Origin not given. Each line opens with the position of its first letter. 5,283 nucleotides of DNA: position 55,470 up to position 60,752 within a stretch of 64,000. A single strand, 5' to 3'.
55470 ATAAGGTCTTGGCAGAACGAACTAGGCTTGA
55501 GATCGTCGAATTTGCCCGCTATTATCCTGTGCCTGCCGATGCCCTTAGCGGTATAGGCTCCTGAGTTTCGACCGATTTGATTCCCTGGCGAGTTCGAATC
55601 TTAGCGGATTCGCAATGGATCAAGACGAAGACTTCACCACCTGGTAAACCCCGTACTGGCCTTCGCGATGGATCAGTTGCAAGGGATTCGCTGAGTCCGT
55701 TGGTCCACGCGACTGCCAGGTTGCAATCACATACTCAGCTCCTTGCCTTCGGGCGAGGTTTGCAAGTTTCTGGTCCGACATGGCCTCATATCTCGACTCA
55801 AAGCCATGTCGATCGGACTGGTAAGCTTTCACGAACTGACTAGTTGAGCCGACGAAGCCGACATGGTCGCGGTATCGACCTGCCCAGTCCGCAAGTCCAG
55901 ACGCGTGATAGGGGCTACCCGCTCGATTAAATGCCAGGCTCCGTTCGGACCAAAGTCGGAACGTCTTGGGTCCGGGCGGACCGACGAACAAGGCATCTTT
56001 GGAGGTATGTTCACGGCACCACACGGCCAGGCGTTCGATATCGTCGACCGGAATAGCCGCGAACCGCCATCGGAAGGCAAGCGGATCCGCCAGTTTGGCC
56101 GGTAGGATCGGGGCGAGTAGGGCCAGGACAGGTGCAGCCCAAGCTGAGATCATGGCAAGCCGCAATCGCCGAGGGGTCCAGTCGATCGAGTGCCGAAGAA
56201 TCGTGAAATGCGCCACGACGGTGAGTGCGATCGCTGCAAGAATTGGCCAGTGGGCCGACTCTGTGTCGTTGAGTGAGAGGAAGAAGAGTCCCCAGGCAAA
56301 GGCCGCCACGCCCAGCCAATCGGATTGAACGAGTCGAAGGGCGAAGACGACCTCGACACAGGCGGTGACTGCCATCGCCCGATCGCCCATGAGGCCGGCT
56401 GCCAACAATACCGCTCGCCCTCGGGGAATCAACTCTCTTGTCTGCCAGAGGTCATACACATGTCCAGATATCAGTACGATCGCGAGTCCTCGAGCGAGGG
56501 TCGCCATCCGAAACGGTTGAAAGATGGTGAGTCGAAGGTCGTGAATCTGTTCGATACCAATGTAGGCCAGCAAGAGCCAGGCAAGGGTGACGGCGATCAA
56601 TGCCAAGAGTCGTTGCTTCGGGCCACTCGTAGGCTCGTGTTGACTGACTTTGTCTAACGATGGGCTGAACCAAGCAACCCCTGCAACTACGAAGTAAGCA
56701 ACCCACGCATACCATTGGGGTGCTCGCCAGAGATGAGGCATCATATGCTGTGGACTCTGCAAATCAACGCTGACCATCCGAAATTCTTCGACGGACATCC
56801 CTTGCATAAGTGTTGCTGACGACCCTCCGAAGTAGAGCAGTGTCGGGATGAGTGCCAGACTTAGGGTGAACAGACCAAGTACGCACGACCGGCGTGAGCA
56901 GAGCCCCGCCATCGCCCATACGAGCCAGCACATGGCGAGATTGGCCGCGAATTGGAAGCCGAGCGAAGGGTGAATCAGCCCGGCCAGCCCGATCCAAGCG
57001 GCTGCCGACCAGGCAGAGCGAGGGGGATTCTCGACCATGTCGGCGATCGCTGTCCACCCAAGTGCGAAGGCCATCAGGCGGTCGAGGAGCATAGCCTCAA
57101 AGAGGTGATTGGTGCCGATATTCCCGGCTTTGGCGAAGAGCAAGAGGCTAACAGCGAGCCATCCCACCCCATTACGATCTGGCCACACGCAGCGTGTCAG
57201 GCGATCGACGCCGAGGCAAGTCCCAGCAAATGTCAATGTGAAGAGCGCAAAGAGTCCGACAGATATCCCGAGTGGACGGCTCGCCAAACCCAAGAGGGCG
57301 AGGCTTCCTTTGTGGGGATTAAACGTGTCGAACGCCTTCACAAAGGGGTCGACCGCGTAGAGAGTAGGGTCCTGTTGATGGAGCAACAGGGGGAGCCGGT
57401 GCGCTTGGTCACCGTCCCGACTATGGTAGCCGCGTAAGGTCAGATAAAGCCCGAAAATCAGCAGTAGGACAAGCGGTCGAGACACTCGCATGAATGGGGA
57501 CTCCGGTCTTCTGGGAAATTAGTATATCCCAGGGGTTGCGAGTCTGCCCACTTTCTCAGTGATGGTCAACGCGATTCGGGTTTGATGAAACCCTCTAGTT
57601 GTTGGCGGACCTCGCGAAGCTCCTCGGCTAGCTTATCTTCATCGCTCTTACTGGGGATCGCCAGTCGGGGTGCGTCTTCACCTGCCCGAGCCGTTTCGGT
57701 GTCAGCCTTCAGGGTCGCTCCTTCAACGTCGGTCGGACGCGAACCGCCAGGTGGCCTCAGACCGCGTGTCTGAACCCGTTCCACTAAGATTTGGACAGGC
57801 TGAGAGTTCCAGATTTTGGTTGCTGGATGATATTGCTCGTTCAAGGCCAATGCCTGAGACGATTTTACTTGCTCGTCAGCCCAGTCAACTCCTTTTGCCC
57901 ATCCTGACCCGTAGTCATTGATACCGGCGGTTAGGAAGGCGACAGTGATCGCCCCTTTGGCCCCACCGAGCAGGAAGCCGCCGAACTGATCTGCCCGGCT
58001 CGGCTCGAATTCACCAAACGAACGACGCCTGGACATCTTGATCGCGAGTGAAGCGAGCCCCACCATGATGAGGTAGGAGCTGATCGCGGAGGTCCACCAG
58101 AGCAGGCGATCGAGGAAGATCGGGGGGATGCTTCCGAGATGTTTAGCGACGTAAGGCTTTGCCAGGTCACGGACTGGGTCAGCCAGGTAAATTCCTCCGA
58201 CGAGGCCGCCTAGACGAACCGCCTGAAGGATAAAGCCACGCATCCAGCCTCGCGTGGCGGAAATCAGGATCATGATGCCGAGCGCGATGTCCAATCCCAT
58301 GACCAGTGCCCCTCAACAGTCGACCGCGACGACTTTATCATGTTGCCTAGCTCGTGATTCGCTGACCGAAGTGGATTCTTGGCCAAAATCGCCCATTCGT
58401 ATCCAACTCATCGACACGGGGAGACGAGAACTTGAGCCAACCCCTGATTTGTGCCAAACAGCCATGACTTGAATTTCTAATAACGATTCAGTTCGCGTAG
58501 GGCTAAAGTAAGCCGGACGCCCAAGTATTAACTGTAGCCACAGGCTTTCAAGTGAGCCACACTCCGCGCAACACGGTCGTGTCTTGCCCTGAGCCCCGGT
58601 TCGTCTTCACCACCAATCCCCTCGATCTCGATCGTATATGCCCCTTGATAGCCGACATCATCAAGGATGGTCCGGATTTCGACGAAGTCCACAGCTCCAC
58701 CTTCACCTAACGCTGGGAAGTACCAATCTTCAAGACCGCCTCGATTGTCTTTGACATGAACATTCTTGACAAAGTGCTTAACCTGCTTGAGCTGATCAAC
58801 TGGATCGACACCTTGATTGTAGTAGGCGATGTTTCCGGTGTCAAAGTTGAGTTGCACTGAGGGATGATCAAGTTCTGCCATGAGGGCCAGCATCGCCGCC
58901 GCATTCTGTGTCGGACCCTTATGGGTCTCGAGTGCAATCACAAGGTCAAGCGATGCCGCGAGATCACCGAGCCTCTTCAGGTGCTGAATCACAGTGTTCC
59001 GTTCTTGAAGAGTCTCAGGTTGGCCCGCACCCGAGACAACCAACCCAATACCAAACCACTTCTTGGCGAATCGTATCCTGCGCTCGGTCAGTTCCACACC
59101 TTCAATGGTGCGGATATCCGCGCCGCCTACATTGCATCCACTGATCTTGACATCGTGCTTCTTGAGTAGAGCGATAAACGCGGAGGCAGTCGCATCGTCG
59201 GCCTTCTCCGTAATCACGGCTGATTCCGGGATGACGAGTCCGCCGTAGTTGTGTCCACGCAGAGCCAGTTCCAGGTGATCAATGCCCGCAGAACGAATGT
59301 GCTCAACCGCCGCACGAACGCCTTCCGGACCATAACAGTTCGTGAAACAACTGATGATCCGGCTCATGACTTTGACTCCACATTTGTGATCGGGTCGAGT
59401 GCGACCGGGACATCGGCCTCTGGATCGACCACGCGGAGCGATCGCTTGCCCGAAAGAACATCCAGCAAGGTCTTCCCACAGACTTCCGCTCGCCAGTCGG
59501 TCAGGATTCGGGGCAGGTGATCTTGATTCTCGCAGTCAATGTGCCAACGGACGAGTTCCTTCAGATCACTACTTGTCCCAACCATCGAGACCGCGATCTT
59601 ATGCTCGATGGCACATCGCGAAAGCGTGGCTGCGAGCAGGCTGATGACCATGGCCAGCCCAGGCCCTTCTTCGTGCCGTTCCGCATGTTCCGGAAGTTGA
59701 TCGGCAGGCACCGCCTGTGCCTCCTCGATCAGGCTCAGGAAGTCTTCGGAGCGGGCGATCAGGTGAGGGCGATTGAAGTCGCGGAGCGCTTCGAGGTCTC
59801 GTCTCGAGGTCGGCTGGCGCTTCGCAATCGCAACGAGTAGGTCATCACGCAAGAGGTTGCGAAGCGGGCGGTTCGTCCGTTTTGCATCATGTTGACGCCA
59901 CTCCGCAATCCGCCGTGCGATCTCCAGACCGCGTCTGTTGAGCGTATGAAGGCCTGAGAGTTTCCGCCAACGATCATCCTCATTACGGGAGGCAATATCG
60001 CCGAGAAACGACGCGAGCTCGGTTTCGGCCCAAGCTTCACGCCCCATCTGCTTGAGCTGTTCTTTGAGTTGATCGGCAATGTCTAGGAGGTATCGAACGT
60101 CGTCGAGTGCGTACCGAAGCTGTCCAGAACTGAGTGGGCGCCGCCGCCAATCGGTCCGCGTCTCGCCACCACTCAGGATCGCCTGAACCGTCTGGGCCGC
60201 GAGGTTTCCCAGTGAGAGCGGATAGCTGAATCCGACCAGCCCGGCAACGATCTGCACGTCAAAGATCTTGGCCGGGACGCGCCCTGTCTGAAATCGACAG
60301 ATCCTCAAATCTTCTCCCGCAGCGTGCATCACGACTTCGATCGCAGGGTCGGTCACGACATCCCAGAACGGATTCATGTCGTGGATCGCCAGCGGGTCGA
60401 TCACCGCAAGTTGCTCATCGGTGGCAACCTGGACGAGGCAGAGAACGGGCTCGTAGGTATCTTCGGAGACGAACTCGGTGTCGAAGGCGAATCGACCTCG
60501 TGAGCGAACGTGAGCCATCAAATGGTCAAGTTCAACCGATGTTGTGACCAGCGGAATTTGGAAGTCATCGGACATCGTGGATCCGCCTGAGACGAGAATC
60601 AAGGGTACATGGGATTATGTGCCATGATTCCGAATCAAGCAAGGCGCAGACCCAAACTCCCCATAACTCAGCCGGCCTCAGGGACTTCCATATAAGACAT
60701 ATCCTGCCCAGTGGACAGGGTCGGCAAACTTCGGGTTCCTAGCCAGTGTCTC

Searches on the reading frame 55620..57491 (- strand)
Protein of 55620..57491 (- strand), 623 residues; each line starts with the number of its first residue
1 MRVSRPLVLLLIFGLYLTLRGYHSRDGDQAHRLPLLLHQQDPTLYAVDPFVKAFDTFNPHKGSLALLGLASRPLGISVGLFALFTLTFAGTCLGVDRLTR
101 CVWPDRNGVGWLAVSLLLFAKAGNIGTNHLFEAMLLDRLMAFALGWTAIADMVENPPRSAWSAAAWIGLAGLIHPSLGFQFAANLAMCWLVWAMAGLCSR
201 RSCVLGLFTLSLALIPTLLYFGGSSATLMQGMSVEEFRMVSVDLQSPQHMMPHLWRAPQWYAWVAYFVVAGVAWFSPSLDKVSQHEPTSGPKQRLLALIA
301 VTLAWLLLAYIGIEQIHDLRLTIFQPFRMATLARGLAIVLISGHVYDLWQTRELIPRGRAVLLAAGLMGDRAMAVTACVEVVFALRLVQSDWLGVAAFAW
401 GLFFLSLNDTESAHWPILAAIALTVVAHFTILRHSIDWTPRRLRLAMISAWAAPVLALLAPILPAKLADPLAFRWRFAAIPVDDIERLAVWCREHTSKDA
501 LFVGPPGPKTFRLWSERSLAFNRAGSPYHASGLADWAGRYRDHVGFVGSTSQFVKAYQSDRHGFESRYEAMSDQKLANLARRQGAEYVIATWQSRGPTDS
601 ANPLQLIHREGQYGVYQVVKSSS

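Call 10: search_protein_families(library=pfam, proteins=[window:55620-57491:-], max_evalue=0.001)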
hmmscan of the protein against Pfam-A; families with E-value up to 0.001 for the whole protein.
window:55620-57491:- (623 aa): 1 family
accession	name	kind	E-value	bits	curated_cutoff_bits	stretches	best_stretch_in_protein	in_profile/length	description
PF20604.3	DUF6798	-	9.3e-17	60.9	26.9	1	484-542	2-60/61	Domain of unknown function (DUF6798)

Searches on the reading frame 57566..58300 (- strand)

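Call 10: search_protein_families(library=pfam, proteins=[window:57566-58300:-], max_evalue=0.001)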
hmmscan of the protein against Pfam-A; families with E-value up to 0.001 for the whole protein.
window:57566-58300:- (244 aa): 1 family
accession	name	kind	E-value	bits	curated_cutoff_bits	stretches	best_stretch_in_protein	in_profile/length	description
PF02674.22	Colicin_V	-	8.5e-13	48.9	29.3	1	3-135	1-126/144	Colicin V production protein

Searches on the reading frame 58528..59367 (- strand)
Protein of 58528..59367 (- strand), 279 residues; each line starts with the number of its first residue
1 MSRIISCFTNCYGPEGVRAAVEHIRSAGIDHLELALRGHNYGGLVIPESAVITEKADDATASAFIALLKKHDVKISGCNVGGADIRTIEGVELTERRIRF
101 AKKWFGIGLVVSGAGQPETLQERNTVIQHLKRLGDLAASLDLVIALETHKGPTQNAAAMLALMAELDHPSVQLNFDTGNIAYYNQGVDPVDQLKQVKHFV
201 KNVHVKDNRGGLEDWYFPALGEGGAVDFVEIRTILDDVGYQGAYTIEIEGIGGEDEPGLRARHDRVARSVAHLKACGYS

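Call 10: search_protein_families(library=pfam, proteins=[window:58528-59367:-], max_evalue=0.001)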
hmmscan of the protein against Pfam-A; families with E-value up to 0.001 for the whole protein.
window:58528-59367:- (279 aa): 1 family
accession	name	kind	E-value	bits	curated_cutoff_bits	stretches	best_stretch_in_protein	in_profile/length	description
PF01261.30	AP_endonuc_2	-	5e-27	95.6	31.1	1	22-275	2-248/249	Xylose isomerase-like TIM barrel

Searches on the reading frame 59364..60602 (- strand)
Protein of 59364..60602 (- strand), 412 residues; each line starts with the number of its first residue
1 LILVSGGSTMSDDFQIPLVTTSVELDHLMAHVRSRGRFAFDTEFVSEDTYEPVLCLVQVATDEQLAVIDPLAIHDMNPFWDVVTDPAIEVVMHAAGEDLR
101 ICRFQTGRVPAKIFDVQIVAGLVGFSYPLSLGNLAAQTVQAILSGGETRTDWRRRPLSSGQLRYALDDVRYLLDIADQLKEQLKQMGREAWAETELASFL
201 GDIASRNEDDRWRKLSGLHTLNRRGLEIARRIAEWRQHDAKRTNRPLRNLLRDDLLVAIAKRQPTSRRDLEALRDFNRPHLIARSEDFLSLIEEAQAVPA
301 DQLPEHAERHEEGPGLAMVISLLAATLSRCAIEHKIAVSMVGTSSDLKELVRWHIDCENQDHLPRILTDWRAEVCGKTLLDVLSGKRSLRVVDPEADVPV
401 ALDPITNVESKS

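Call 92: search_protein_families(library=pfam, proteins=[window:59364-60602:-], max_evalue=0.001)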
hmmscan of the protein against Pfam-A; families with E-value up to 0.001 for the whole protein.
window:59364-60602:- (412 aa): 3 families
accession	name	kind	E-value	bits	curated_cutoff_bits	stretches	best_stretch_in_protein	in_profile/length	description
PF01612.26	DNA_pol_A_exo1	-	4.4e-33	115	23.6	1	19-183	4-172/173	3'-5' exonuclease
PF00570.28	HRDC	-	1.1e-10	41.8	23.8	1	227-292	3-68/68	HRDC domain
PF21293.2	RNAseD_HRDC_C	-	0.00016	21.8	25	1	323-379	10-66/66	Ribonuclease D, C-terminal HRDC domain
